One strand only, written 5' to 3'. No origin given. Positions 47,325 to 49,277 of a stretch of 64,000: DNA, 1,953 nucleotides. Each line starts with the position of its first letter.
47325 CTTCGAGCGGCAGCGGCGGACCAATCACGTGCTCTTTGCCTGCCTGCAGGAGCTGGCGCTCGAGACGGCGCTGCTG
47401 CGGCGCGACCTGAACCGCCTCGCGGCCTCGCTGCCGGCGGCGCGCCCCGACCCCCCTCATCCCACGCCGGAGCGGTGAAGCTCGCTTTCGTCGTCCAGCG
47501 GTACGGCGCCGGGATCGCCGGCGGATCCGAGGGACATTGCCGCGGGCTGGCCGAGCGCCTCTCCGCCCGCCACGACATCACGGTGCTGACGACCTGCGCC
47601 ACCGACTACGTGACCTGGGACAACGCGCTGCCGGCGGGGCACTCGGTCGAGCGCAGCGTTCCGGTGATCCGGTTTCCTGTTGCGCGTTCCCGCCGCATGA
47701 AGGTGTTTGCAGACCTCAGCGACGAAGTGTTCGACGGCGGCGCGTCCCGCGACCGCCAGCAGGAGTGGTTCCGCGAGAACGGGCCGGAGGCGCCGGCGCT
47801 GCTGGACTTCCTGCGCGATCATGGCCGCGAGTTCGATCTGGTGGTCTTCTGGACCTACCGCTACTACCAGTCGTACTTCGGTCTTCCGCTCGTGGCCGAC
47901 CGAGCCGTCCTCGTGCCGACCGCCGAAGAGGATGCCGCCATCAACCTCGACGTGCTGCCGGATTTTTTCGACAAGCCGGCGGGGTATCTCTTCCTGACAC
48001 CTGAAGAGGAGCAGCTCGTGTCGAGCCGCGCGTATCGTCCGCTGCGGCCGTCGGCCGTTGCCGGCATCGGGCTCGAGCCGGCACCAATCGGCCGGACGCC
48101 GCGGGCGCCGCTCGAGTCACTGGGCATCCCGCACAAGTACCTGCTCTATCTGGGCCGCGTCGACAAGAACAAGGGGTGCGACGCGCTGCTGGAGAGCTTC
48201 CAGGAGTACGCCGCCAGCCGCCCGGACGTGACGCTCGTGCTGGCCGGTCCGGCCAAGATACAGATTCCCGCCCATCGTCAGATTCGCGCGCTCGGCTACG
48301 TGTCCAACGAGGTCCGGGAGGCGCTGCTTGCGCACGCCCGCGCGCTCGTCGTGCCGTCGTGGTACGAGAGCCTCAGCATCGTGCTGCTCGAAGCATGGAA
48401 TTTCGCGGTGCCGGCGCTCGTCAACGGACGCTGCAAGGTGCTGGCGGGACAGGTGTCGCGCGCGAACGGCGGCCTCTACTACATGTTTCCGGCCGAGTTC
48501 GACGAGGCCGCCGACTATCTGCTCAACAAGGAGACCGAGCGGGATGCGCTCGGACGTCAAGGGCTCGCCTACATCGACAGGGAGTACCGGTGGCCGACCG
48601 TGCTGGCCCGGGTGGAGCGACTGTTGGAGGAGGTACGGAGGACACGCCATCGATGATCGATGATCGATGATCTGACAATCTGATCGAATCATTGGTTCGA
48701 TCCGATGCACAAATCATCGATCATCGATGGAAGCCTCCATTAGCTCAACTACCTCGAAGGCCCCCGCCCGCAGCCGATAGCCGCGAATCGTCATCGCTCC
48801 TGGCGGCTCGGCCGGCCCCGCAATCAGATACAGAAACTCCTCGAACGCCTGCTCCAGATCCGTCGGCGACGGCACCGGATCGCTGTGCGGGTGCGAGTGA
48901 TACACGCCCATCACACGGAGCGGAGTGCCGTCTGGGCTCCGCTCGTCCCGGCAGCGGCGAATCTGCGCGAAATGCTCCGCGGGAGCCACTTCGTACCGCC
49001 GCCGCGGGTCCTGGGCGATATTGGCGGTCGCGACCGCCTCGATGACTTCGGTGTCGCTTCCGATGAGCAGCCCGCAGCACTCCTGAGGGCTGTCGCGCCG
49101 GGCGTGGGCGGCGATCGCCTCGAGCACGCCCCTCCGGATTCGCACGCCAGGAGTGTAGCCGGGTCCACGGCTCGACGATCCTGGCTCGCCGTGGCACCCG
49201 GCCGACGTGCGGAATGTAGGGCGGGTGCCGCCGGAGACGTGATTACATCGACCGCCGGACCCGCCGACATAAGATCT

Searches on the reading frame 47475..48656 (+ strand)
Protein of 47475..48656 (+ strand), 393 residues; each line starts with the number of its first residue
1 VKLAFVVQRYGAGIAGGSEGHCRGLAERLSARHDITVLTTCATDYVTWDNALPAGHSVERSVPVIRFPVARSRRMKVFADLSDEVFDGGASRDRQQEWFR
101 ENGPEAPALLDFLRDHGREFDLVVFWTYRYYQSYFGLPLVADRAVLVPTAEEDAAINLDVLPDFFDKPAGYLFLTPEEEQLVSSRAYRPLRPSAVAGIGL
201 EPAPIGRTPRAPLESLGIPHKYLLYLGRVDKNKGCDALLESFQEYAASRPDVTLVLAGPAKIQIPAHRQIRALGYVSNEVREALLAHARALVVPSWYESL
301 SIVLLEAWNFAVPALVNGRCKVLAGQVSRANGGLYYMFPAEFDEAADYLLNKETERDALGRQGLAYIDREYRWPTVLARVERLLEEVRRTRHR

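Call 45: find_related_loci(query=window:47475-48653:+, collection=metagenome_contigs, flank=3000)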
Query window:47475-48653:+ (393 aa) in metagenome_contigs; peptide patterns used: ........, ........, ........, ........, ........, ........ (x = any residue, [..] = any of these).
136 stretches matched a pattern; 70 encode a relative of the query (tblastn E <= 1e-3); 70 distinct loci.
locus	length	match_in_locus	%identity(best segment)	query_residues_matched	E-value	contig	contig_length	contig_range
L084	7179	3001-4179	84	1-393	0e+0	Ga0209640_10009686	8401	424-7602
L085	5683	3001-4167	83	1-389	0e+0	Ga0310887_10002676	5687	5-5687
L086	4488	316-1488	82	1-391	0e+0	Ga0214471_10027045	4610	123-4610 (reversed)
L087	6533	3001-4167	82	1-389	0e+0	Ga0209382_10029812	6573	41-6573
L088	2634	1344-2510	82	1-389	0e+0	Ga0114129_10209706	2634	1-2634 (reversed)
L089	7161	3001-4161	82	1-387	0e+0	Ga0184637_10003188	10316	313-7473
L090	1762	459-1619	83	1-387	0e+0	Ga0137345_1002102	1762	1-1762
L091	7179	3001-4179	81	1-393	0e+0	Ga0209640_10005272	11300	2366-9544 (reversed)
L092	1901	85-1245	82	1-387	0e+0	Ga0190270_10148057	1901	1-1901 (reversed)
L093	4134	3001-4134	84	1-378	0e+0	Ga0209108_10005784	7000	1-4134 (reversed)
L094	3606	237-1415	80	1-393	0e+0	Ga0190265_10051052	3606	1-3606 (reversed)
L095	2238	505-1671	80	1-389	0e+0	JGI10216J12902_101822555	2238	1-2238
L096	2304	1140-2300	81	1-387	0e+0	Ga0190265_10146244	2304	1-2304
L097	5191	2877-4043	81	1-389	0e+0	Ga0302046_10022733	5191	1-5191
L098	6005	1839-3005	80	1-389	0e+0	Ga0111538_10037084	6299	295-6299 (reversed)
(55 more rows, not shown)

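Call 59: search_protein_families(library=pfam, proteins=[window:47475-48656:+], max_evalue=0.00001)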
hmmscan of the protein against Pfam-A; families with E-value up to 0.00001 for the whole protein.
window:47475-48656:+ (393 aa): 2 families
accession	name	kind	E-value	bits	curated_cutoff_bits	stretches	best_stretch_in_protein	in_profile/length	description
PF00534.26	Glycos_transf_1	-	7.5e-15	55.3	26.4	1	221-363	16-169/172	Glycosyl transferases group 1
PF13692.12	Glyco_trans_1_4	-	8.4e-15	55.7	27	1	221-318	2-107/142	Glycosyl transferases group 1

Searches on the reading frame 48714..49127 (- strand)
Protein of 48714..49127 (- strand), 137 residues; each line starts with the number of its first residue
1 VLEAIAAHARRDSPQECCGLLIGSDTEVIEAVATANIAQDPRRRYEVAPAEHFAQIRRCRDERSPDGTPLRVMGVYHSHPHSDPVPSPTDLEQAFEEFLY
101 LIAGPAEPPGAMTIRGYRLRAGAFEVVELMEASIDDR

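Call 59: search_protein_families(library=pfam, proteins=[window:48714-49127:-], max_evalue=0.00001)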
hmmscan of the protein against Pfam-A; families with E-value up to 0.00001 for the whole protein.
window:48714-49127:- (137 aa): 2 families
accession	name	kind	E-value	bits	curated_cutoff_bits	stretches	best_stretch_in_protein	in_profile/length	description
PF14464.11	Prok-JAB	-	1.7e-21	76.6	25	1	2-107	5-104/114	Prokaryotic homologs of the JAB domain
PF01398.27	JAB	-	5.9e-06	26.5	22.5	1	3-92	14-106/117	JAB1/Mov34/MPN/PAD-1 ubiquitin protease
